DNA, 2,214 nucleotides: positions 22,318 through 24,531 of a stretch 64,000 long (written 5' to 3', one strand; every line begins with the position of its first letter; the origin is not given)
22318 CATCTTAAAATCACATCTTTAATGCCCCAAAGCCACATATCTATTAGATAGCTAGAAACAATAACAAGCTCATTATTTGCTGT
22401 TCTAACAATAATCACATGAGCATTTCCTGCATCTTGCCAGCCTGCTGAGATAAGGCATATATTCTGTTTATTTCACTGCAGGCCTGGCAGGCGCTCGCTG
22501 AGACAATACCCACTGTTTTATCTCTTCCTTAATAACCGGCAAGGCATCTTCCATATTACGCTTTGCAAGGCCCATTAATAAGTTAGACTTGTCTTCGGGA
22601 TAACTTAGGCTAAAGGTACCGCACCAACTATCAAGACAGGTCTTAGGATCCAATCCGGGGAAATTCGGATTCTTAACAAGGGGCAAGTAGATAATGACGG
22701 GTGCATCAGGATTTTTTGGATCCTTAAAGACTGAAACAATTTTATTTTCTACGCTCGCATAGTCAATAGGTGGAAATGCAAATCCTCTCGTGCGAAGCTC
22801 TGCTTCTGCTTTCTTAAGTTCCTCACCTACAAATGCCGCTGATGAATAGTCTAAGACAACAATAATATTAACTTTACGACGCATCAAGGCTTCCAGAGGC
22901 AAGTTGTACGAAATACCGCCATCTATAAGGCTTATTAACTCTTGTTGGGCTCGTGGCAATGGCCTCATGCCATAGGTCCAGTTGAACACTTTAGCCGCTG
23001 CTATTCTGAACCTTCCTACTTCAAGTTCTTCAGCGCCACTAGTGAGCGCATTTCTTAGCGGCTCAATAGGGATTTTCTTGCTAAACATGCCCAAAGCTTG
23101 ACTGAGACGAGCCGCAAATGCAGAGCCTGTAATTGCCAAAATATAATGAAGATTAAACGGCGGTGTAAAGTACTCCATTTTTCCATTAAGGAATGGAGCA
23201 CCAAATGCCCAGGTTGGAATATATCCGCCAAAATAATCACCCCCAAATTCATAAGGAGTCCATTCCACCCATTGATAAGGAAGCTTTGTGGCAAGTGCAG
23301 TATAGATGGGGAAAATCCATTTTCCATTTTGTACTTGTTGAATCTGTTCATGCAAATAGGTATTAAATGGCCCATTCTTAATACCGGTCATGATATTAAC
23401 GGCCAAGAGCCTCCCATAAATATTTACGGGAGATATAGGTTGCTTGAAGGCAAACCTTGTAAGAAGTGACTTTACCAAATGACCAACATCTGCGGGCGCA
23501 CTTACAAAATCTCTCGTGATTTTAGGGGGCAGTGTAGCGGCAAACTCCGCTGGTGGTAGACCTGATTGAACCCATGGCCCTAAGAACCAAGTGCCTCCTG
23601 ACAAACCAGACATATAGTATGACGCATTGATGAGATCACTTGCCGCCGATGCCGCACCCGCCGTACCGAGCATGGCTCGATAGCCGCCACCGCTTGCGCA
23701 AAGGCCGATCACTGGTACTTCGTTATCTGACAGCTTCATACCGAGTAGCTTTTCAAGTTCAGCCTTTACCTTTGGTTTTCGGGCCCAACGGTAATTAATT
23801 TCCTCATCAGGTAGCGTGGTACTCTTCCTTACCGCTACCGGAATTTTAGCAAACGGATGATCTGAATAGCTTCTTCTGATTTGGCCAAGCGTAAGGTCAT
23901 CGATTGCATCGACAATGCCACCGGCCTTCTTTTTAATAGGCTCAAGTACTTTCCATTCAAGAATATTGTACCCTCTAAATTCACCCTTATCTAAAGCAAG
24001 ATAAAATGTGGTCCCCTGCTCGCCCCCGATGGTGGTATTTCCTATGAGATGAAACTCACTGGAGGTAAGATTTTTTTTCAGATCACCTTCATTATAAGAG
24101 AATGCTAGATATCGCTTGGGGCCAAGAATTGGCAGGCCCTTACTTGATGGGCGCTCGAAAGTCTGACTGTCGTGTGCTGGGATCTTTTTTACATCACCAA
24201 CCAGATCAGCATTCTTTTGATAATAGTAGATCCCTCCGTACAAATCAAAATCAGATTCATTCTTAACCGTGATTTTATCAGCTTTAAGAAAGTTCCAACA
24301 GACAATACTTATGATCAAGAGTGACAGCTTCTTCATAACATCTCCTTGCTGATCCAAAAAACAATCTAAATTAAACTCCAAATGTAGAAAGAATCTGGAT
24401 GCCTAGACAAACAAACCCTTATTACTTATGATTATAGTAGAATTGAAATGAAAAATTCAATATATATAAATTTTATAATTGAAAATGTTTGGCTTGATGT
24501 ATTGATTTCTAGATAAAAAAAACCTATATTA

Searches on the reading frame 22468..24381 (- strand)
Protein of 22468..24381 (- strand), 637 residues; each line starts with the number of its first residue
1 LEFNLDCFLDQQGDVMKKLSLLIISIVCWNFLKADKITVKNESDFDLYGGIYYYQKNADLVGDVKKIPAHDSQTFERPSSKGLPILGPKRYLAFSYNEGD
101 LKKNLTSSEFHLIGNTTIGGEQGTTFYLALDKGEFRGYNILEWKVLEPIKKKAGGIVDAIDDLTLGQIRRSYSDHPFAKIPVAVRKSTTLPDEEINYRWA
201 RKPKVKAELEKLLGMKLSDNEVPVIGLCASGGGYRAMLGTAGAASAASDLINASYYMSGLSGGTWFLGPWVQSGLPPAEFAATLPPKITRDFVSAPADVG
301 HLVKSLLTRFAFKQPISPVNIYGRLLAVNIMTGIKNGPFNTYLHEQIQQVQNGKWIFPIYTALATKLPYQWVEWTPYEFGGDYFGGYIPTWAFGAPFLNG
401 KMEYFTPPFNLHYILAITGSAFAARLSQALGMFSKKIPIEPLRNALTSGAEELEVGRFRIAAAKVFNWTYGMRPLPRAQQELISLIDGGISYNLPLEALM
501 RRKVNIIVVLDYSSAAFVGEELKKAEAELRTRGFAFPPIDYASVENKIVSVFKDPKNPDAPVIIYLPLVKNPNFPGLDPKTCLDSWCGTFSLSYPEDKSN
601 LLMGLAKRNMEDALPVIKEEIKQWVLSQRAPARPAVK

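Call 37: search_protein_families(library=pfam, proteins=[window:22468-24381:-], max_evalue=0.00001)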
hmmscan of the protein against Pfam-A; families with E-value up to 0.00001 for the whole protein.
window:22468-24381:- (637 aa): 1 family
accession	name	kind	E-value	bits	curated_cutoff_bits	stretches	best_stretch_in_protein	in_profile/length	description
PF01735.24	PLA2_B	-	3.9e-20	72.2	23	1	312-582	111-390/491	Lysophospholipase catalytic domain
